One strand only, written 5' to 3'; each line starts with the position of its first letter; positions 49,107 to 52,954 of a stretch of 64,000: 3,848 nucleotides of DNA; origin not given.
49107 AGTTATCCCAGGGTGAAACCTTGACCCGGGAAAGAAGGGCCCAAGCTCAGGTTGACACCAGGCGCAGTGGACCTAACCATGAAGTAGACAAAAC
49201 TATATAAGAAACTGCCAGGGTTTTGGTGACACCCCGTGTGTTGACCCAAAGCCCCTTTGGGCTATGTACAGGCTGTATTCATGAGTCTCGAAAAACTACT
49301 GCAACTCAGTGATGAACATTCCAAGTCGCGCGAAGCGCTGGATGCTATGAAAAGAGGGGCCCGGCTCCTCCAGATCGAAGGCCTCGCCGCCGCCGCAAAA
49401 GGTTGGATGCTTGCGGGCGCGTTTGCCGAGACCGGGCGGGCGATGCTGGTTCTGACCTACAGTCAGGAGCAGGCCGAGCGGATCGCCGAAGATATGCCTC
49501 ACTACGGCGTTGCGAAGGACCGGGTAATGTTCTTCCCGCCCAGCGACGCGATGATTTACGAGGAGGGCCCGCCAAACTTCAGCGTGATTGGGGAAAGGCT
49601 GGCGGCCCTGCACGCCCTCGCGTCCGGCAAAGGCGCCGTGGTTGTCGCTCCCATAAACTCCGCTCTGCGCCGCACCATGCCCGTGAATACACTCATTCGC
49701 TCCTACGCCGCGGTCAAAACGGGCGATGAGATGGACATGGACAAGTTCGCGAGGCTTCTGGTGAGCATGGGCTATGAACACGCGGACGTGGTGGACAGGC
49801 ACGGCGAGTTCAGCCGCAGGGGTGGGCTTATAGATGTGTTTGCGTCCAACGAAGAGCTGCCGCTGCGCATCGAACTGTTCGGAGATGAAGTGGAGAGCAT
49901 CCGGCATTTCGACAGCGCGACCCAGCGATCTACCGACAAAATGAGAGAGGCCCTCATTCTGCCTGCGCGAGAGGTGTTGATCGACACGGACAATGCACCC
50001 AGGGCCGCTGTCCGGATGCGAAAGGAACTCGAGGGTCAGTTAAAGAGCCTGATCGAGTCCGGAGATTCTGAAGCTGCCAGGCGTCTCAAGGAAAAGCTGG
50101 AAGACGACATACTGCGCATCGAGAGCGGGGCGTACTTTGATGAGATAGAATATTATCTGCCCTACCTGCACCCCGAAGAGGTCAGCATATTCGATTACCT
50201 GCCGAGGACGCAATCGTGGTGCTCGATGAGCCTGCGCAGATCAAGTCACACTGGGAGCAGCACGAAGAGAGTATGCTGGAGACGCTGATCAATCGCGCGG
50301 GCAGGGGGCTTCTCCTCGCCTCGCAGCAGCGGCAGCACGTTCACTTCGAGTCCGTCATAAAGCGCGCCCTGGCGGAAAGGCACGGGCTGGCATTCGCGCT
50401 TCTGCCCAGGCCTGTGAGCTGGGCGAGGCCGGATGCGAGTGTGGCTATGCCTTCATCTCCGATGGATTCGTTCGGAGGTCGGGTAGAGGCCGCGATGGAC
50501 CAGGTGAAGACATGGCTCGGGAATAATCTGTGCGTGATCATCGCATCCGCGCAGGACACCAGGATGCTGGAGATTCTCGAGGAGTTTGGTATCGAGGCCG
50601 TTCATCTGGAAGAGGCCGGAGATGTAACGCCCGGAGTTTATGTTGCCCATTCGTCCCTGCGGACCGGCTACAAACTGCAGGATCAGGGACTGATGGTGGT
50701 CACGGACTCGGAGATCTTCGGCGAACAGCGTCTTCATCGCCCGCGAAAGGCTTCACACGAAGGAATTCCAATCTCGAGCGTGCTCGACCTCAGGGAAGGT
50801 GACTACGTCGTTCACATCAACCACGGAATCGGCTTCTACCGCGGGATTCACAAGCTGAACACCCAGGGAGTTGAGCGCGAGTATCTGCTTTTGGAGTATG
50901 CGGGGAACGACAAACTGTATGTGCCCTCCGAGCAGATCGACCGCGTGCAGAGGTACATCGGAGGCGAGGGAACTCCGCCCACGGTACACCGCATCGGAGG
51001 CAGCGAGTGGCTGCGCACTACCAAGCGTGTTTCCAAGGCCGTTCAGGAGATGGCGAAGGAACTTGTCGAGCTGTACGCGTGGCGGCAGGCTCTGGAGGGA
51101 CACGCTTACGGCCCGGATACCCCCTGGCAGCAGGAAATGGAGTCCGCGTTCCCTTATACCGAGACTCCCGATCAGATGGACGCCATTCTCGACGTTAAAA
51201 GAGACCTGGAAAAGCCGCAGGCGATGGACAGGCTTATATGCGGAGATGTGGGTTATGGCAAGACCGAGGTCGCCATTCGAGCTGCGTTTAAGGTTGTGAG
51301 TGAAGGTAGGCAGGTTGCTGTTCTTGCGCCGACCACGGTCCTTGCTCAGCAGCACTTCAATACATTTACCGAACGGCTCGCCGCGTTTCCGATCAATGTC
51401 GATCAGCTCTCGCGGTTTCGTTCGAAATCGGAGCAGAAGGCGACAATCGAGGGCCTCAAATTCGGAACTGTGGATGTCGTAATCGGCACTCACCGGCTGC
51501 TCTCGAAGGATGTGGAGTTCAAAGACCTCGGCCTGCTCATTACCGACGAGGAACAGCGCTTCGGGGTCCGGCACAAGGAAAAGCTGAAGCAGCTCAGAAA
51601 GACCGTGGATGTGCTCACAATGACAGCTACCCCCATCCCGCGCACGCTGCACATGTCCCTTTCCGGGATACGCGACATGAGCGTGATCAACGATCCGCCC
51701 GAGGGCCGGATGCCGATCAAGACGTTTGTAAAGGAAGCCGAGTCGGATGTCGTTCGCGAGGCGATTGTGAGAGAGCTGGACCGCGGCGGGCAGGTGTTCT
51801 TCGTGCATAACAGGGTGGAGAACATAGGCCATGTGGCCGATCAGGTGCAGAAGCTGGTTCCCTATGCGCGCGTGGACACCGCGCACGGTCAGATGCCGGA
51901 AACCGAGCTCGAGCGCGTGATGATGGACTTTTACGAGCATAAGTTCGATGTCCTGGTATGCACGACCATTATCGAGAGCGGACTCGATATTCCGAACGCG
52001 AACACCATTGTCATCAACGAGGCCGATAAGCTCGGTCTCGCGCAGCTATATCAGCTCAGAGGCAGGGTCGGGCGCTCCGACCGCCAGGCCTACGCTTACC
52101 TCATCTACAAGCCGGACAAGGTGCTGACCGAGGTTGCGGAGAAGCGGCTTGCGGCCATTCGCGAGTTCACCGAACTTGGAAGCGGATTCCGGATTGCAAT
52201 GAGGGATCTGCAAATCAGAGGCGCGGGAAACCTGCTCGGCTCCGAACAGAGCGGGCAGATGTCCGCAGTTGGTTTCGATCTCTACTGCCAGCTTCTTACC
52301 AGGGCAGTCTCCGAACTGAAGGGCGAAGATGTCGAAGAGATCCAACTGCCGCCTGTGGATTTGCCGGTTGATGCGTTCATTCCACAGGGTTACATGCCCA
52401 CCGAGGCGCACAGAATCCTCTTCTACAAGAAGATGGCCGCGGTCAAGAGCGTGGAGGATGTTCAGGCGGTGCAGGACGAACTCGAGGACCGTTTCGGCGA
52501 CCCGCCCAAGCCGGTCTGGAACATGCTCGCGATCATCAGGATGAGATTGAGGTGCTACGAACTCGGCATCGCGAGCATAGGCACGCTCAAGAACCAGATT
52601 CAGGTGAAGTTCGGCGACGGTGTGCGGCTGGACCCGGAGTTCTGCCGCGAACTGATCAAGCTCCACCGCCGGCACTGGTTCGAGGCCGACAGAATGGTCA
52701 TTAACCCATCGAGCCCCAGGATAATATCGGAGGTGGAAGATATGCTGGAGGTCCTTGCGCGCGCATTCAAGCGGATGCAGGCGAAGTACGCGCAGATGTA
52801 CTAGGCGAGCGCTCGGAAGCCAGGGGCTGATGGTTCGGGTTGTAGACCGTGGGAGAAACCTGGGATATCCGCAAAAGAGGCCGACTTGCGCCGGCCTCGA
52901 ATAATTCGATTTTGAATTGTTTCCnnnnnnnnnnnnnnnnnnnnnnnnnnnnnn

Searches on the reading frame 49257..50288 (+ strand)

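Call 16: search_protein_families(library=pfam, proteins=[window:49257-50288:+], max_evalue=0.001)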
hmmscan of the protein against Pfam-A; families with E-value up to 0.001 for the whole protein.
window:49257-50288:+ (343 aa): 1 family
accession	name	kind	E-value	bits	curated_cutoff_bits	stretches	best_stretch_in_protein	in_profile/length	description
PF17757.6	UvrB_inter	-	7.7e-27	93.7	22.9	1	153-239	3-90/91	UvrB interaction domain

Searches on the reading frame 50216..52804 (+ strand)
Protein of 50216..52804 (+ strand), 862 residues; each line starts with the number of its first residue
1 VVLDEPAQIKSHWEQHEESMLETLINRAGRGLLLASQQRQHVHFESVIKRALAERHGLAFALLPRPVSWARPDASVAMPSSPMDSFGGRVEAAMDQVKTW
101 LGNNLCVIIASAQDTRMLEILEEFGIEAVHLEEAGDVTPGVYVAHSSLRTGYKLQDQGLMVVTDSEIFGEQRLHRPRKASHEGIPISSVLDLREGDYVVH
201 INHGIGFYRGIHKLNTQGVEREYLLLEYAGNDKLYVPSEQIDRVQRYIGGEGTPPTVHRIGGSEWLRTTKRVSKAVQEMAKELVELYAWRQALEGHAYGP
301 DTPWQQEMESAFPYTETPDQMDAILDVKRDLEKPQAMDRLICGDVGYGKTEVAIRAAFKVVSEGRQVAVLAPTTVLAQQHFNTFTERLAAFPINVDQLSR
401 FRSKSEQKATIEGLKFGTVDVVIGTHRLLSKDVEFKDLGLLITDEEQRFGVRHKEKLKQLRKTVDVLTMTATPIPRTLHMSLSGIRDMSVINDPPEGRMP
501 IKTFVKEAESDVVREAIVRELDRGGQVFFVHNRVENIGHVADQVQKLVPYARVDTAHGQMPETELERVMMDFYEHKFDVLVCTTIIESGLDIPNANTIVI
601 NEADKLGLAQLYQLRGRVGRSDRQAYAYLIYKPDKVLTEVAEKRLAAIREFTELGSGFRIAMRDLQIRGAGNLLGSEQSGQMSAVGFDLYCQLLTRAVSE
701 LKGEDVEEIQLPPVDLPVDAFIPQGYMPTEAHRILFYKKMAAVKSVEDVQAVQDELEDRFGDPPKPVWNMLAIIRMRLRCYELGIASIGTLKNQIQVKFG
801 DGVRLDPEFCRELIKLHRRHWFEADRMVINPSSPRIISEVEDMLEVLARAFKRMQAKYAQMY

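Call 16: search_protein_families(library=pfam, proteins=[window:50216-52804:+], max_evalue=0.001)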
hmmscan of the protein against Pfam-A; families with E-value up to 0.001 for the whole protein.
window:50216-52804:+ (862 aa): 6 families
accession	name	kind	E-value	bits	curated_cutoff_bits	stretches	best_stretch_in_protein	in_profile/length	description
PF03461.20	TRCF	-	4e-25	88.4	25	1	716-807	1-92/95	TRCF domain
PF00270.35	DEAD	-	9.2e-25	87.7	26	1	317-478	1-164/167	DEAD/DEAH box helicase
PF02559.22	CarD_TRCF_RID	-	1.9e-22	79.5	23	1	192-248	1-57/57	CarD-like/TRCF RID domain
PF00271.37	Helicase_C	-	1.6e-21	77.1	23.5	1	516-621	5-109/110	Helicase conserved C-terminal domain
PF04851.21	ResIII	-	3.7e-09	37.1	22.5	1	317-473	5-162/164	Type III restriction enzyme, res subunit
PF22590.2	Cas3-like_C_2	-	0.00014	22.6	27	1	524-622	2-105/106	CRISPR-associated nuclease/helicase Cas3, C-terminal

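Call 79: find_homologous_proteins(query=window:50216-52801:+, max_evalue=1e-50)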
Query window:50216-52801:+ (862 aa): 8000 proteins with E <= 1e-50 among 8000 candidates; the best 120 are listed.
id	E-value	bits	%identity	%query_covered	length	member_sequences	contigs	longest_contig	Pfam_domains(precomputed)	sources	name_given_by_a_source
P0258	0.0e+0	1907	100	98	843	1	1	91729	PF02559.23,PF00270.36,PF03461.21,PF00271.38,PF04851.22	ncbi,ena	-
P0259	0.0e+0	1643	83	100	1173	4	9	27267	PF02559.23,PF00270.36,PF17757.7,PF03461.21,PF00271.38,PF22590.3,PF04851.22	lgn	-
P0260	0.0e+0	1643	83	100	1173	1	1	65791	PF02559.23,PF00270.36,PF17757.7,PF03461.21,PF00271.38,PF27431.1,PF04851.22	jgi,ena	-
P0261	0.0e+0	1634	82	100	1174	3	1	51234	PF02559.23,PF00270.36,PF17757.7,PF03461.21,PF00271.38,PF04851.22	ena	-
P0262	0.0e+0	1622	81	100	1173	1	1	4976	PF02559.23,PF00270.36,PF17757.7,PF03461.21,PF00271.38,PF27431.1,PF04851.22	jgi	-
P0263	0.0e+0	1619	80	100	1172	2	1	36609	PF02559.23,PF00270.36,PF17757.7,PF03461.21,PF00271.38,PF04851.22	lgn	-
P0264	0.0e+0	1614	80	100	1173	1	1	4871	PF02559.23,PF00270.36,PF17757.7,PF03461.21,PF00271.38,PF04851.22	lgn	-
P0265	0.0e+0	1609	80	100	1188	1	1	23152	PF02559.23,PF00270.36,PF17757.7,PF03461.21,PF00271.38,PF04851.22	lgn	-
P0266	0.0e+0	1607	81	100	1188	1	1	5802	PF02559.23,PF00270.36,PF17757.7,PF03461.21,PF00271.38,PF27431.1,PF04851.22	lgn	-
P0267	0.0e+0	1604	82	100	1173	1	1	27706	PF02559.23,PF00270.36,PF17757.7,PF03461.21,PF00271.38,PF22590.3,PF27431.1,PF04851.22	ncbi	-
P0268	0.0e+0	1603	80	99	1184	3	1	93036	PF02559.23,PF00270.36,PF17757.7,PF03461.21,PF00271.38,PF04851.22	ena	-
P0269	0.0e+0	1603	81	100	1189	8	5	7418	PF02559.23,PF00270.36,PF17757.7,PF03461.21,PF00271.38,PF22590.3,PF04851.22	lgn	-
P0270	0.0e+0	1601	81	99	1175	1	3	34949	PF02559.23,PF00270.36,PF17757.7,PF03461.21,PF00271.38,PF04851.22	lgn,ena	-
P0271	0.0e+0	1600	80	100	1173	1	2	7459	PF02559.23,PF00270.36,PF17757.7,PF03461.21,PF00271.38,PF04851.22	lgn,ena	-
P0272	0.0e+0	1598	80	100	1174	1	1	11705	PF02559.23,PF00270.36,PF17757.7,PF03461.21,PF00271.38,PF27431.1,PF04851.22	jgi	jgi:transcription-repair coupling factor (superfamily II helicase)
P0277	0.0e+0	1595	81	100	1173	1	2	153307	PF02559.23,PF00270.36,PF17757.7,PF03461.21,PF00271.38,PF22590.3,PF04851.22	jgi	jgi:transcription-repair coupling factor (superfamily II helicase)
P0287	0.0e+0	1577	78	100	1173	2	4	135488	PF02559.23,PF00270.36,PF17757.7,PF03461.21,PF00271.38,PF04851.22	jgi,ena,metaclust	metaclust:\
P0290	0.0e+0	1572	79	99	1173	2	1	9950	PF02559.23,PF00270.36,PF17757.7,PF03461.21,PF00271.38,PF04851.22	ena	-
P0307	0.0e+0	1436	72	100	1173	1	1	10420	PF02559.23,PF00270.36,PF17757.7,PF03461.21,PF00271.38,PF27431.1,PF04851.22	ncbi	ncbi:MAG: transcription-repair coupling factor [Armatimonadota bacterium]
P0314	0.0e+0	1346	68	99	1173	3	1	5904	PF02559.23,PF00270.36,PF17757.7,PF03461.21,PF00271.38,PF27431.1,PF04851.22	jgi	-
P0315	0.0e+0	1339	68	99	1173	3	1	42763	PF02559.23,PF00270.36,PF17757.7,PF03461.21,PF00271.38,PF27431.1,PF04851.22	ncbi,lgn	ncbi:MAG: transcription-repair coupling factor [Armatimonadota bacterium]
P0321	0.0e+0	1323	67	99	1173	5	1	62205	PF02559.23,PF00270.36,PF17757.7,PF03461.21,PF00271.38,PF27431.1,PF04851.22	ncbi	-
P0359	0.0e+0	1173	59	99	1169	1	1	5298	PF02559.23,PF00270.36,PF00176.30,PF17757.7,PF03461.21,PF00271.38,PF04851.22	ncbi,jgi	ncbi:MAG TPA: transcription-repair coupling factor [Armatimonadota bacterium]|jgi:transcription-repa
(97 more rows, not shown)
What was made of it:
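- All Mfd relatives (83% identity or less) are full-length, about 1173 aa (call 79).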

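Call 80: find_encoding_contigs(protein=P0258, flank=10000, max_places=4)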
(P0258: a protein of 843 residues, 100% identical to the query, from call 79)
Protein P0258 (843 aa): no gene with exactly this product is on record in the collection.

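Call 83: list_cluster_members(proteins=[P0258])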
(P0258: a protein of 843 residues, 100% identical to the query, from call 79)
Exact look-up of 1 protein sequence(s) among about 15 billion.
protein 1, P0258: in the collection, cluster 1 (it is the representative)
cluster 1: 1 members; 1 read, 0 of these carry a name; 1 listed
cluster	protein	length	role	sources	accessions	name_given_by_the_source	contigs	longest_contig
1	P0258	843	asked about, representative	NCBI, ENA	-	-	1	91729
